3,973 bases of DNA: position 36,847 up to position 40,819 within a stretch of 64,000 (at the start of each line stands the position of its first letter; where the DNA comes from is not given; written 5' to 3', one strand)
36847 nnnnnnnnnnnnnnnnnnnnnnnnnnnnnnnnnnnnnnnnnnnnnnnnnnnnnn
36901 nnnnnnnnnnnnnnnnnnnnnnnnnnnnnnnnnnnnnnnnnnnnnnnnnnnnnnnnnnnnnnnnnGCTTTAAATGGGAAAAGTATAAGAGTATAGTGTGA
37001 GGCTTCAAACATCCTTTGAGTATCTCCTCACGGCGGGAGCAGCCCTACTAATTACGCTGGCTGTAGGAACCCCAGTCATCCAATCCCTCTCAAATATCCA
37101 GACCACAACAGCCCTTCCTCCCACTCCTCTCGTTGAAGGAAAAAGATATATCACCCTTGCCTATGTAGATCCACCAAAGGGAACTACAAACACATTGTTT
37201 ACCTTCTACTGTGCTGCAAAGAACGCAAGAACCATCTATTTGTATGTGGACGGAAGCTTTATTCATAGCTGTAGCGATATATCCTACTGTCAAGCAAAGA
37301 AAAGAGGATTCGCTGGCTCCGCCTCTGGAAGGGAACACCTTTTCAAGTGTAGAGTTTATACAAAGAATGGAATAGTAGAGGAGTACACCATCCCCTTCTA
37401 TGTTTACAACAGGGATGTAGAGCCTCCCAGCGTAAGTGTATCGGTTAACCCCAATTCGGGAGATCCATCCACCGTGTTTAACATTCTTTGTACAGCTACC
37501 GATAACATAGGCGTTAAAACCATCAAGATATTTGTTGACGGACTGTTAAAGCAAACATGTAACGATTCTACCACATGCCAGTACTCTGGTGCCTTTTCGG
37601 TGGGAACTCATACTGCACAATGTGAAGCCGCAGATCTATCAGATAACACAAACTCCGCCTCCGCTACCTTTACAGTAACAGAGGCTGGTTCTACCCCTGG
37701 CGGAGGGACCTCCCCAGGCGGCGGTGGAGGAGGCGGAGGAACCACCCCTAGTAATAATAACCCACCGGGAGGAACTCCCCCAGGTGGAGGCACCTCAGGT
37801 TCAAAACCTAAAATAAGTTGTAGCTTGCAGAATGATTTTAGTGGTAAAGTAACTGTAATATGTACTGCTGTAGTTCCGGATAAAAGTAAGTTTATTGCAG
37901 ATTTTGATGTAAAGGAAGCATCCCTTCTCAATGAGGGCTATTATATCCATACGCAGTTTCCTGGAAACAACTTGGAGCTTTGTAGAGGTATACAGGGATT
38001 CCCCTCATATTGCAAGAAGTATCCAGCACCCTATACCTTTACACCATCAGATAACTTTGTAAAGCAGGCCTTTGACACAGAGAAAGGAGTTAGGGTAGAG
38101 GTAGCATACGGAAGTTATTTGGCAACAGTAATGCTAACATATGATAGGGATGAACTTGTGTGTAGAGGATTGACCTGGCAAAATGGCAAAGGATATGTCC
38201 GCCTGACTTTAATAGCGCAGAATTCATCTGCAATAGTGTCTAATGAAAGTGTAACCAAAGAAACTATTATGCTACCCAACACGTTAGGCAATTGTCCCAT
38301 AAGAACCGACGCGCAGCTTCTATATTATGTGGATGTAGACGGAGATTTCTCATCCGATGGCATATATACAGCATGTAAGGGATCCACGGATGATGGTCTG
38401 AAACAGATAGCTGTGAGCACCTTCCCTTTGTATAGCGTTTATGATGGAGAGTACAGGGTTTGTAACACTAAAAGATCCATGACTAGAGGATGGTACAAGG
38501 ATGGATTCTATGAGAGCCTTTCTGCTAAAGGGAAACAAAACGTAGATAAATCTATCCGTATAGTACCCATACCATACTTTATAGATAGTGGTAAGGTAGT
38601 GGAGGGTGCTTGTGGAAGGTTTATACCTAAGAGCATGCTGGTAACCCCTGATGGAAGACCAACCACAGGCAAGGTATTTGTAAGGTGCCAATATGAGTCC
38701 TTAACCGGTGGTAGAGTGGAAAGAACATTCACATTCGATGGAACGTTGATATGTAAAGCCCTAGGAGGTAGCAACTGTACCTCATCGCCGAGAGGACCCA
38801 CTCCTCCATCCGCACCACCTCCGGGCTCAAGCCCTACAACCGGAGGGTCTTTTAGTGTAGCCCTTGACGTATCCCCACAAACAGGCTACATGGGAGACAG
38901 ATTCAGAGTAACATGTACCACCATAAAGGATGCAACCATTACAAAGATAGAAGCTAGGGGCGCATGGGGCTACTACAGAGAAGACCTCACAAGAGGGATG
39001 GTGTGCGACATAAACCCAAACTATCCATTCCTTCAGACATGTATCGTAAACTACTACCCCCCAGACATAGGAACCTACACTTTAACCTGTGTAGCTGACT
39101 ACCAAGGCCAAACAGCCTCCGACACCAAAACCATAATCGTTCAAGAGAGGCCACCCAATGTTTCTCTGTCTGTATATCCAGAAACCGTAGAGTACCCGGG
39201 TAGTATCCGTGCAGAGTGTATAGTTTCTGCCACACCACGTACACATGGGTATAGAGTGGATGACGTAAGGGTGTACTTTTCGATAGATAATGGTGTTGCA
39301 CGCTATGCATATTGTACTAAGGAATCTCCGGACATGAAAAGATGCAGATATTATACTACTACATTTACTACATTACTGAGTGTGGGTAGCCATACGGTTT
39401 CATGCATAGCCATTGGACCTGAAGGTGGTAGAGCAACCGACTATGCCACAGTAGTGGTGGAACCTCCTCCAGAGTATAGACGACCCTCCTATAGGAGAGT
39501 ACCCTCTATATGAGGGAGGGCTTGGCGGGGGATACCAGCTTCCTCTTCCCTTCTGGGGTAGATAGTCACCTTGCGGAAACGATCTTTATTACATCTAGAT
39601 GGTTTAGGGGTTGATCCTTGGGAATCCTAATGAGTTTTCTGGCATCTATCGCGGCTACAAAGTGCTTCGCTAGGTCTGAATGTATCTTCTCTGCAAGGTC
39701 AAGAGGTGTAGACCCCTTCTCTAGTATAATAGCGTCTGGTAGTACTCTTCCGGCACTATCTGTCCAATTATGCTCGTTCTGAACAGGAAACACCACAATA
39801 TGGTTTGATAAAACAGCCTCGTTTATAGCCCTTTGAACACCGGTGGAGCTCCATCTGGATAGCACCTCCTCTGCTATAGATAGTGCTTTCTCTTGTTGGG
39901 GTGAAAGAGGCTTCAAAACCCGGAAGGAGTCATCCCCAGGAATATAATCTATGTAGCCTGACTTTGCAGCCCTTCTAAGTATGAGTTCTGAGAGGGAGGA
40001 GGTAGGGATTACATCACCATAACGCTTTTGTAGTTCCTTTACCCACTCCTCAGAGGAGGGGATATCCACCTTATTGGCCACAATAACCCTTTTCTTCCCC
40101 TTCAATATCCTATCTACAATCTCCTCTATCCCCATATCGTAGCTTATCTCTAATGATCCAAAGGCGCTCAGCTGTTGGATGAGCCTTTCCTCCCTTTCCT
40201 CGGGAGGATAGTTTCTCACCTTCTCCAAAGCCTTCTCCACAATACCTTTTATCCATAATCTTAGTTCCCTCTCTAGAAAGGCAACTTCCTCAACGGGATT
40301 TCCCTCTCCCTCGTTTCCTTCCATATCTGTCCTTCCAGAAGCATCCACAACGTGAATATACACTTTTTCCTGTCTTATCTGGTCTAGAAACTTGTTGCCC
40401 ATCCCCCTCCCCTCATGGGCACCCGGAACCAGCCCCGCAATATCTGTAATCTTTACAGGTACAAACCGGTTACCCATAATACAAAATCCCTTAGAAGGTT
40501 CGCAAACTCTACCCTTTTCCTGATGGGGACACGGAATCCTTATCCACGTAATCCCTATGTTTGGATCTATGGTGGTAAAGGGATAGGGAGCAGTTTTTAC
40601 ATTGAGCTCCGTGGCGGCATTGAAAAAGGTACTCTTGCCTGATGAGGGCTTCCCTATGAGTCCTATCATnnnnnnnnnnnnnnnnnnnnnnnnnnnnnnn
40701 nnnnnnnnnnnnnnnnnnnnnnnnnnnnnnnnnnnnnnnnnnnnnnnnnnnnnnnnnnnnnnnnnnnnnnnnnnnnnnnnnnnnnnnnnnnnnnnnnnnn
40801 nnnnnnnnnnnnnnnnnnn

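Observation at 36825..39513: Tiny Flp pilin followed by an 838-aa pilin-headed, Cys-rich, low-complexity-linker protein (candidate pilus tip adhesin)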

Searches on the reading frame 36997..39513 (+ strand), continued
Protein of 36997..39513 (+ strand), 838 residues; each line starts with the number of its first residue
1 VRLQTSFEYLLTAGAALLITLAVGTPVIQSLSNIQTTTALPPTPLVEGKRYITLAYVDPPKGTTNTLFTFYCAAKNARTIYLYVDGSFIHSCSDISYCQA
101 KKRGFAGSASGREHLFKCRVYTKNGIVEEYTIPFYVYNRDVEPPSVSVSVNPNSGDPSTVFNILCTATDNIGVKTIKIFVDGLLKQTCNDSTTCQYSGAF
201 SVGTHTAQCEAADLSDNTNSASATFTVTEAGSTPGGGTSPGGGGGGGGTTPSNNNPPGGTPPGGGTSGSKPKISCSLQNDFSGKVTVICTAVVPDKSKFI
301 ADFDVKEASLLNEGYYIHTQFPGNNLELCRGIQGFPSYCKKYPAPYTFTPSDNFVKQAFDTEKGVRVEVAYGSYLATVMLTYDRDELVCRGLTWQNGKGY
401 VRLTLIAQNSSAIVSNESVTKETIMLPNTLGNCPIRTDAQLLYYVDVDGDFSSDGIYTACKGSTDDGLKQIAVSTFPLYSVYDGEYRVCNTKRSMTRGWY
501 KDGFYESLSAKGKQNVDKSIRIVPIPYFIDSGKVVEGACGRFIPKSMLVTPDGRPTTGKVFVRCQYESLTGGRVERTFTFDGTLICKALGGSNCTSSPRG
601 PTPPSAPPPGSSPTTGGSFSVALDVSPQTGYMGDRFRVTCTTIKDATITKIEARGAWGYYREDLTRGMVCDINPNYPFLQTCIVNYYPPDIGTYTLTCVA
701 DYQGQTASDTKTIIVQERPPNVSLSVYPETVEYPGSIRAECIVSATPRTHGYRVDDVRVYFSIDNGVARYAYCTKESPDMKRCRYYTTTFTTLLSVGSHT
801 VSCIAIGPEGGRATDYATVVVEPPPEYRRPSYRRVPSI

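Call 82: find_related_loci(query=A1, collection=viral_contigs, flank=5000)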
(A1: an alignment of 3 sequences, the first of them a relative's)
Query A1 (838 aa) in viral_contigs; peptide patterns used: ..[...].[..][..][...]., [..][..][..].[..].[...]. (x = any residue, [..] = any of these).
41 stretches matched a pattern, but none encodes a relative of the query by tblastn (E <= 1e-3).

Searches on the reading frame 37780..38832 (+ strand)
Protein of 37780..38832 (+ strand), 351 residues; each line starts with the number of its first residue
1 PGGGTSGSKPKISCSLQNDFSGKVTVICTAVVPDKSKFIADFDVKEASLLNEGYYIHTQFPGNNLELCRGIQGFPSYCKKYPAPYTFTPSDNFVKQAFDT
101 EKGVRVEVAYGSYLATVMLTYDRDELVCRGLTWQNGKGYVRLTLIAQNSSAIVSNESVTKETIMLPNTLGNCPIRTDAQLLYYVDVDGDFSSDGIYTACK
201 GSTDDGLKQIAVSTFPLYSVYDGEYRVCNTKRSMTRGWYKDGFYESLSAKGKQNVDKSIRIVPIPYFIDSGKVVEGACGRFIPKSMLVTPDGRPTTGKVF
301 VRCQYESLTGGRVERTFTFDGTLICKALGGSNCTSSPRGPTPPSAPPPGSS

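Call 24: search_protein_families(library=pfam, proteins=[window:37807-38796:+], max_evalue=1)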
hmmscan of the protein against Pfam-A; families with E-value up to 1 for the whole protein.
window:37807-38796:+ (330 aa): 0 families

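Call 65: predict_structure(protein=window:37780-38832:+)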
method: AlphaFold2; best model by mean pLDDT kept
length: 351 residues; sequences in the alignment: 1
mean_pLDDT: 35.6   pTM: 0.28
mean pLDDT of the five models: 35.6, 27.2, 27.0, 26.9, 26.5
residues with pLDDT >= 90: 0; 70-90: 0; 50-70: 36; < 50: 315
segments of 3 or more residues with pLDDT < 50: 1-102, 109-113, 142-164, 166-169, 175-343, 348-351
pLDDT, mean of each block of 10 residues (from residue 1): 37 41 40 34 30 32 36 34 32 38 49 54 55 53 42 34 46 43 34 28 31 25 29 27 25 27 27 28 32 34 29 31 25 32 51 43
secondary structure, 60 per line:
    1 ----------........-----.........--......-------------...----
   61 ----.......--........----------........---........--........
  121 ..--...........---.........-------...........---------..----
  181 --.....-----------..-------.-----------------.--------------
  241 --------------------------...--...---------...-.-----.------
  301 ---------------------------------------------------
elements in order: E11-18 E24-32 E35-40 E54-56 E65-71 E74-81 E92-99 E103-110 E113-122 E125-135 E139-147 E158-165 E183-187 E267-269 E272-274

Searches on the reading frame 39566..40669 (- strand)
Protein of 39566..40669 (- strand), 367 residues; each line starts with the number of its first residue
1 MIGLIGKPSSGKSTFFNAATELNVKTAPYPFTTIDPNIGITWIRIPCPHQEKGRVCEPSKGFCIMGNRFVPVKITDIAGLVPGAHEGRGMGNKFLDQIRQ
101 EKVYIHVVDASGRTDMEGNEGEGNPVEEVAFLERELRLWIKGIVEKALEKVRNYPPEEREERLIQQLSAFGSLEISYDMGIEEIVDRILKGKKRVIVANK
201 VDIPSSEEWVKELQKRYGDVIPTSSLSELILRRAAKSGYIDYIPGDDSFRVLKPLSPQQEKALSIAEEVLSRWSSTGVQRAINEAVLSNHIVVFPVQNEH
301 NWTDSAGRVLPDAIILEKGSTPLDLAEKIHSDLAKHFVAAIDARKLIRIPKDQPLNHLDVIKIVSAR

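Call 3: search_protein_families(library=pfam, proteins=[window:39566-40669:-], max_evalue=0.1)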
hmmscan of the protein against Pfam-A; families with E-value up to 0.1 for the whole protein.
window:39566-40669:- (367 aa): 7 families
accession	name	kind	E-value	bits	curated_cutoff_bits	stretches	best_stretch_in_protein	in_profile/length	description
PF08438.16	YGR210-like_G4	-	8.5e-31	107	24.7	1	197-298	1-108/108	Obg-like GTPase YGR210-like, G4 motif-containing domain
PF01926.29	MMR_HSR1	-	3.1e-17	63.2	21.9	1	2-114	2-86/113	50S ribosome-binding GTPase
PF02824.27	TGS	-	5.1e-12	46.1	22.2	1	309-364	4-59/60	TGS domain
PF02421.24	FeoB_N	-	4.5e-05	23.5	27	1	2-39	3-40/156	Ferrous iron transport protein B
PF16897.10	MMR_HSR1_Xtn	-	0.038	14.4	35.2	0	174-230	35-92/106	C-terminal region of MMR_HSR1 domain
PF06071.19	YchF-GTPase_C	-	0.05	14.2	27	1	316-340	17-41/84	Protein of unknown function (DUF933)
PF03266.21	NTPase_1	-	0.093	13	23.9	0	171-217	105-148/168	NTPase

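Call 53: find_related_loci(query=window:39566-40669:-, collection=metagenome_contigs, flank=8000)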
Query window:39566-40669:- (367 aa) in metagenome_contigs; peptide patterns used: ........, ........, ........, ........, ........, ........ (x = any residue, [..] = any of these).
190 stretches matched a pattern; 2 encode a relative of the query (tblastn E <= 1e-3); 2 distinct loci.
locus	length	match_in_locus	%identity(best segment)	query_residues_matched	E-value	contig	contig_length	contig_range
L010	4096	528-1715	44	1-367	2e-94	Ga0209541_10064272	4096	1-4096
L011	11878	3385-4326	29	2-340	1e-26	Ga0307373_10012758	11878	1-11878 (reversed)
